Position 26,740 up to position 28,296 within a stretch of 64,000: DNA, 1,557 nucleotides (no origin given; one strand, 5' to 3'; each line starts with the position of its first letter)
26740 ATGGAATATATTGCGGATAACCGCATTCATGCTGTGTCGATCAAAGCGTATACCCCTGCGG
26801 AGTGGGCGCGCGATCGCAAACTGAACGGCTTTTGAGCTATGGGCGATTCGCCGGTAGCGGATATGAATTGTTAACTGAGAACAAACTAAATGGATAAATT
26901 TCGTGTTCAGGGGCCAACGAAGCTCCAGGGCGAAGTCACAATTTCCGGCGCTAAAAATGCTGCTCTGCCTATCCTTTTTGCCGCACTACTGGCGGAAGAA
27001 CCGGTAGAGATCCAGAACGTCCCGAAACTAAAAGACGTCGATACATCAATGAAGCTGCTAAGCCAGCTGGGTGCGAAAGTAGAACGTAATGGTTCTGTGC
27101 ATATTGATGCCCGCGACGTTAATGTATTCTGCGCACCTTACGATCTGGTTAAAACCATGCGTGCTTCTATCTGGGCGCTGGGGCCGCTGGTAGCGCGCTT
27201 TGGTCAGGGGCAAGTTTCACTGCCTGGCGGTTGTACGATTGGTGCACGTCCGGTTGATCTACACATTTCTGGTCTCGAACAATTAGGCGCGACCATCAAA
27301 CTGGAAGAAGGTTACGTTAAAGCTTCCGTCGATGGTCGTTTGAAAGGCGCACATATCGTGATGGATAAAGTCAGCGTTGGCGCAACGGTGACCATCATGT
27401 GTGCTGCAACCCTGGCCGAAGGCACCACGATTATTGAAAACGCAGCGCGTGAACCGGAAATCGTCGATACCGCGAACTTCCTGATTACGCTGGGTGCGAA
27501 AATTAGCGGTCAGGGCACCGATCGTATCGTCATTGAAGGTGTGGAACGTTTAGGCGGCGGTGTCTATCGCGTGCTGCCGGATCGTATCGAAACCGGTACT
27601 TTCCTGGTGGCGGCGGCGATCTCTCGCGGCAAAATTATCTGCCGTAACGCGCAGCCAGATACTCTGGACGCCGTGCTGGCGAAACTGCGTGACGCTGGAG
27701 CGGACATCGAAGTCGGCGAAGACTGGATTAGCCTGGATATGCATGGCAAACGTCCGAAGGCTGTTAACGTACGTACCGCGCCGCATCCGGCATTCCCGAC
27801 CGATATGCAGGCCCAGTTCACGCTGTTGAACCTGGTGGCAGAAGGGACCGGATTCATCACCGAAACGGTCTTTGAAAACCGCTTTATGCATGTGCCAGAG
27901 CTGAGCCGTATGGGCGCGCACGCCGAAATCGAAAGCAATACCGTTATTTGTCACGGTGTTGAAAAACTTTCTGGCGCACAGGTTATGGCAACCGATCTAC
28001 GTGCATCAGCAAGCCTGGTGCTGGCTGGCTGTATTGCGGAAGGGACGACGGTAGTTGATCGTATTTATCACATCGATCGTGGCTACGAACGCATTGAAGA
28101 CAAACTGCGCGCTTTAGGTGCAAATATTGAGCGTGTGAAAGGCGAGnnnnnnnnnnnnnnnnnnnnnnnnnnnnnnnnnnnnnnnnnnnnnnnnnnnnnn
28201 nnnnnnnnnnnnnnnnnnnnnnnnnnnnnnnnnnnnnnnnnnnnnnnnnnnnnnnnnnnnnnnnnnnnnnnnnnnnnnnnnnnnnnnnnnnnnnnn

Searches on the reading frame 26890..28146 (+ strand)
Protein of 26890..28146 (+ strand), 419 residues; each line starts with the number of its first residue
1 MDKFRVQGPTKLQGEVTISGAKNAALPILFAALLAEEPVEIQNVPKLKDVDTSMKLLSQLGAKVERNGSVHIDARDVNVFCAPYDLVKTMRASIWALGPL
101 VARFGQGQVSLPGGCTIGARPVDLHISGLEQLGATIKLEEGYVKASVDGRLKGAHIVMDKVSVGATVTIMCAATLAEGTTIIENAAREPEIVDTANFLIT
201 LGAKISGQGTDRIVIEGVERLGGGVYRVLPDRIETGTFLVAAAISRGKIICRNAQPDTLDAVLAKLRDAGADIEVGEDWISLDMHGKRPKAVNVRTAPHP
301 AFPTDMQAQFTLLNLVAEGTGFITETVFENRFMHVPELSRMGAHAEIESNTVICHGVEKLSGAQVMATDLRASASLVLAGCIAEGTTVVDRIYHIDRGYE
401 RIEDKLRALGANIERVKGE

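Call 28: find_related_loci(query=window:26890-28146:+, collection=genome_contigs, flank=1500)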
Query window:26890-28146:+ (419 aa) in genome_contigs; peptide patterns used: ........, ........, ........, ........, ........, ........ (x = any residue, [..] = any of these).
600 stretches matched a pattern (row limit reached: there are more); 598 encode a relative of the query (tblastn E <= 1e-3); the best 80 are kept; 80 distinct loci.
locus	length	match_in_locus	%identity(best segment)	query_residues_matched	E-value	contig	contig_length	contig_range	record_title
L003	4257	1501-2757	100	1-419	0e+0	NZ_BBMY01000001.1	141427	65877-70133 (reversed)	Escherichia albertii NBRC 107761 = DSM 17582 strain NBRC 107761, whole genome shotgun sequence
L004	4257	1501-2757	89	1-419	0e+0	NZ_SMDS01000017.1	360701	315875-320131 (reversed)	Candidatus Pantoea persica strain Kerman3 P_persica_contig17, whole genome shotgun sequence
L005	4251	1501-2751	90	1-417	0e+0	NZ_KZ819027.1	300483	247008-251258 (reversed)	Brenneria roseae subsp. roseae strain LMG 27714 scaffold6, whole genome shotgun sequence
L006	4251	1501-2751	90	1-417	0e+0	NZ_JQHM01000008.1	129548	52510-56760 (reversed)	Pectobacterium betavasculorum strain NCPPB 2795 ID_15, whole genome shotgun sequence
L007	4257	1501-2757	90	1-419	0e+0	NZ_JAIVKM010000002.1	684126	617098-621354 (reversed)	Mangrovibacter yixingensis strain SaN21-3 SaN21-3_ctg002, whole genome shotgun sequence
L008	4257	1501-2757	99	1-419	0e+0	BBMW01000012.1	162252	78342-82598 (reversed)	Citrobacter werkmanii NBRC 105721 DNA, contig: CIWKM12, whole genome shotgun sequence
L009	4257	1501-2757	88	1-419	0e+0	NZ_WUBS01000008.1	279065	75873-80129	Acerihabitans arboris strain SAP-6 contig8, whole genome shotgun sequence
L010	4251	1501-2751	88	1-417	0e+0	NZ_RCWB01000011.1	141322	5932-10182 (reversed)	Photorhabdus caribbeanensis strain HG29 scaffold_0011, whole genome shotgun sequence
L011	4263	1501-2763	87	1-419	0e+0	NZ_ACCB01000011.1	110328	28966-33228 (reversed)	Yersinia aldovae ATCC 35236 contig00305, whole genome shotgun sequence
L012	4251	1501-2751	87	1-417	0e+0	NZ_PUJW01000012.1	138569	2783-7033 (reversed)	Photorhabdus cinerea strain DSM 19724 scaffold_0012, whole genome shotgun sequence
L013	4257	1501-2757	85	1-419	0e+0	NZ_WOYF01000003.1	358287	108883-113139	Budvicia diplopodorum strain D9 Scaffold3_1, whole genome shotgun sequence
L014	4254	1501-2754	90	1-418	0e+0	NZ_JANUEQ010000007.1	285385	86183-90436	Klebsiella sp. BIGb0407 Ga0480618_07, whole genome shotgun sequence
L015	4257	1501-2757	90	1-419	0e+0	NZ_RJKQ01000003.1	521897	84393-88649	Enterobacter sp. BIGb0383 Ga0304806_103, whole genome shotgun sequence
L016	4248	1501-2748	80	1-416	0e+0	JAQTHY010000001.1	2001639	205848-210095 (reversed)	Orbaceae bacterium ESL0727 ESL0727_1, whole genome shotgun sequence, his leader region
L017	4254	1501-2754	80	1-417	0e+0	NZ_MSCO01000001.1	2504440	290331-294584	Aliivibrio sifiae strain ATCC 33715 scaffold00001, whole genome shotgun sequence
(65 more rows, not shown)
